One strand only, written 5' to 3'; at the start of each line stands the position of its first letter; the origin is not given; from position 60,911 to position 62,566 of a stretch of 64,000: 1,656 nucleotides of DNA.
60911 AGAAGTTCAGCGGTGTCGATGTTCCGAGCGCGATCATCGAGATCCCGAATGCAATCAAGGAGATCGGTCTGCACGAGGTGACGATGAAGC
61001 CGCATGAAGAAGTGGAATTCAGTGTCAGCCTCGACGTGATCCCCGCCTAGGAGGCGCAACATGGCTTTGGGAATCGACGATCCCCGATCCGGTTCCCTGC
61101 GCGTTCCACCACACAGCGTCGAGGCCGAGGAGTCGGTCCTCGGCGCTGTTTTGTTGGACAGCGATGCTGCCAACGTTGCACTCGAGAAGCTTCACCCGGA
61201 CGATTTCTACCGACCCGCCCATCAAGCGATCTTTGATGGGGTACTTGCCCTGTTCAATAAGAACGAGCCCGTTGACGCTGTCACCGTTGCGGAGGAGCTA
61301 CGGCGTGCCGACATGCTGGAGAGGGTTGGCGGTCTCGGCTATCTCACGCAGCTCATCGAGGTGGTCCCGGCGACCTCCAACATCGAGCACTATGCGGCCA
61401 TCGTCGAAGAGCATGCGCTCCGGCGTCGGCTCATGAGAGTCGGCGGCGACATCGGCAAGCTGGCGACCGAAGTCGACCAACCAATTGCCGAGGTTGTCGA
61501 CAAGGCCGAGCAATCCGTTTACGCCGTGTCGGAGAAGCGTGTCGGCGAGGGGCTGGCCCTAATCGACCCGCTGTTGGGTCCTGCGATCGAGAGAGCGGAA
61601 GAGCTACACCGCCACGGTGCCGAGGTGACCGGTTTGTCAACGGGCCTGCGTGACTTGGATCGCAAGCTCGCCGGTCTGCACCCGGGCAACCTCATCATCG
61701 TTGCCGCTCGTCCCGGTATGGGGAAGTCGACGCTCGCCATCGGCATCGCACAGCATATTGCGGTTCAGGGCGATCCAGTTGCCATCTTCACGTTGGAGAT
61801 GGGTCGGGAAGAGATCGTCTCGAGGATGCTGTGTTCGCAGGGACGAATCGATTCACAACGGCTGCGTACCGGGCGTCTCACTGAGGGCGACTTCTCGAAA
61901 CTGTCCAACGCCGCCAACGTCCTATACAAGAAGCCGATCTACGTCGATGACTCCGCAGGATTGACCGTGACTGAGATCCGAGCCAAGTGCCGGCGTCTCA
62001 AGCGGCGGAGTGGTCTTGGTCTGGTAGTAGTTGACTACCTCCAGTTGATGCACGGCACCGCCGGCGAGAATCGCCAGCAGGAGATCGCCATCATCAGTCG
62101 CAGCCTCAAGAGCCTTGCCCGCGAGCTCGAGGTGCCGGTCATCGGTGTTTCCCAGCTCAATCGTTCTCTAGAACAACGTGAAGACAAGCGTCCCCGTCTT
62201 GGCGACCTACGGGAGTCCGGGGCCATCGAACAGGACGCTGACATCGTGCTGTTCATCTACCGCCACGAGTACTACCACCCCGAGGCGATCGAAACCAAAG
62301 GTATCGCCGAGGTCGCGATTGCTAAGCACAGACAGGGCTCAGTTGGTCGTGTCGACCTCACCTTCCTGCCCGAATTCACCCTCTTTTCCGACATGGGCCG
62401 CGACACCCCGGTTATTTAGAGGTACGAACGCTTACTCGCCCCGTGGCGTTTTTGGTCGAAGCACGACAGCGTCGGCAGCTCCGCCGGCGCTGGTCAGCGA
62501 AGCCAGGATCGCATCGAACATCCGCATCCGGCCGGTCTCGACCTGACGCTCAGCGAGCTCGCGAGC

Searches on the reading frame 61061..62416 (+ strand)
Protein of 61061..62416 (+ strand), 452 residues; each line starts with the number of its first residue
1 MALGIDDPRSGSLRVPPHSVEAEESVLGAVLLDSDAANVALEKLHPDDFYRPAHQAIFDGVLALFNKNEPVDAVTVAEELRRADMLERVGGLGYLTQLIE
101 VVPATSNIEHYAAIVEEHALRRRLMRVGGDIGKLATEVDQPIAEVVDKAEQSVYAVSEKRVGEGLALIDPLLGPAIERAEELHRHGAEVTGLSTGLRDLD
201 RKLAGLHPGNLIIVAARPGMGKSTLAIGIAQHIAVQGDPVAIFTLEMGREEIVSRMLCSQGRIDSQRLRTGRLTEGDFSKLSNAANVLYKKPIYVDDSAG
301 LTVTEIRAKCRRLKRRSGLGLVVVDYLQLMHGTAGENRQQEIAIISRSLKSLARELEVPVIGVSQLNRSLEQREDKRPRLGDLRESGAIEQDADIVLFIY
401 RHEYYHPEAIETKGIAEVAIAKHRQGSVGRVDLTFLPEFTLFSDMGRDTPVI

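Call 21: find_related_loci(query=window:61061-62416:+, collection=genome_contigs, flank=10000)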
Query window:61061-62416:+ (452 aa) in genome_contigs; peptide patterns used: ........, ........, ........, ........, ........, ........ (x = any residue, [..] = any of these).
312 stretches matched a pattern; 168 encode a relative of the query (tblastn E <= 1e-3); the best 80 are kept; 80 distinct loci.
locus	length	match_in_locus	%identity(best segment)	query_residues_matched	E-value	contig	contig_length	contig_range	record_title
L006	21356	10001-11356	95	1-452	0e+0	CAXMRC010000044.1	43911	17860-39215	MAG: uncultured Gemmatimonadales bacterium isolate 10C-St20-MC-01_bin.19.orig genome assembly, contig: k141_508031, whol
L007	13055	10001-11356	94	1-452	0e+0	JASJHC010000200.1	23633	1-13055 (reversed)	MAG: Acidimicrobiia bacterium isolate ChS5.bin.13 ChesSed_k141_1704877, whole genome shotgun sequence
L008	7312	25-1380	94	1-452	0e+0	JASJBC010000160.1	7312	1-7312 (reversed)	MAG: Acidimicrobiia bacterium isolate MO_071.B23 MO_071.c_3272, whole genome shotgun sequence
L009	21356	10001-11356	91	1-452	0e+0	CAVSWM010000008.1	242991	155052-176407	MAG: uncultured bacterium isolate MFD05684.bin.2.115 genome assembly, contig: contig_29822, whole genome shotgun sequenc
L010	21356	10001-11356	90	1-452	0e+0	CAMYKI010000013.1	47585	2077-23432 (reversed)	MAG: uncultured Acidimicrobiaceae bacterium isolate FCS_M_Acidobacteriota_18 genome assembly, contig: scaffold_511, whol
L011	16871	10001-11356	90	1-452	0e+0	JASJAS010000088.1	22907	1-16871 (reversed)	MAG: Acidimicrobiia bacterium isolate MO_035.B13 MO_035.c_1185, whole genome shotgun sequence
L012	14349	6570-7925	90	1-452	0e+0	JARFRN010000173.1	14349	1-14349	MAG: Acidimicrobiia bacterium isolate MAG_Ve_Sed_51 k141_4215640, whole genome shotgun sequence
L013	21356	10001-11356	91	1-452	0e+0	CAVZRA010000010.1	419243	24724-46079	MAG: uncultured bacterium isolate MFD05684.bin.2.41 genome assembly, contig: contig_58280, whole genome shotgun sequence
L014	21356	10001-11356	96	1-452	0e+0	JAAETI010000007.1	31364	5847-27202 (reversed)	MAG: bacterium isolate Vin_3 VinG_CONTIG17521, whole genome shotgun sequence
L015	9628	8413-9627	91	1-405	0e+0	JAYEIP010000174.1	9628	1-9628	MAG: Actinomycetota bacterium isolate MAG188 MAG188_174, whole genome shotgun sequence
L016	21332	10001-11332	76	9-452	0e+0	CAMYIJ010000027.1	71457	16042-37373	MAG: uncultured Acidimicrobiaceae bacterium isolate FCS_M_Acidobacteriota_17 genome assembly, contig: scaffold_915, whol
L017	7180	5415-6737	76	12-452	0e+0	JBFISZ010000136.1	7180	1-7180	MAG: Acidimicrobiia bacterium isolate Mix_sand13.2021.11.D.85 k141_467550_length_7180_cov_10.0000, whole genome shotgun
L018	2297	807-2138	75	9-452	0e+0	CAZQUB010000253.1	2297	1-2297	MAG TPA_asm: uncultured Acidimicrobiaceae bacterium isolate binchicken_co129_54 genome assembly, contig: NODE_204415_len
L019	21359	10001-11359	74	1-452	0e+0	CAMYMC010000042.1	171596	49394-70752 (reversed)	MAG: uncultured Acidimicrobiaceae bacterium isolate ES_M_Acidobacteriota_16 genome assembly, contig: scaffold_75, whole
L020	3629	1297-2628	76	9-452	0e+0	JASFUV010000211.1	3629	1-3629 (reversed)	MAG: Acidimicrobiia bacterium isolate D1105M12metaG_Bin_189 D1105M12metaG_FD_scaffold_6363_c1, whole genome shotgun sequ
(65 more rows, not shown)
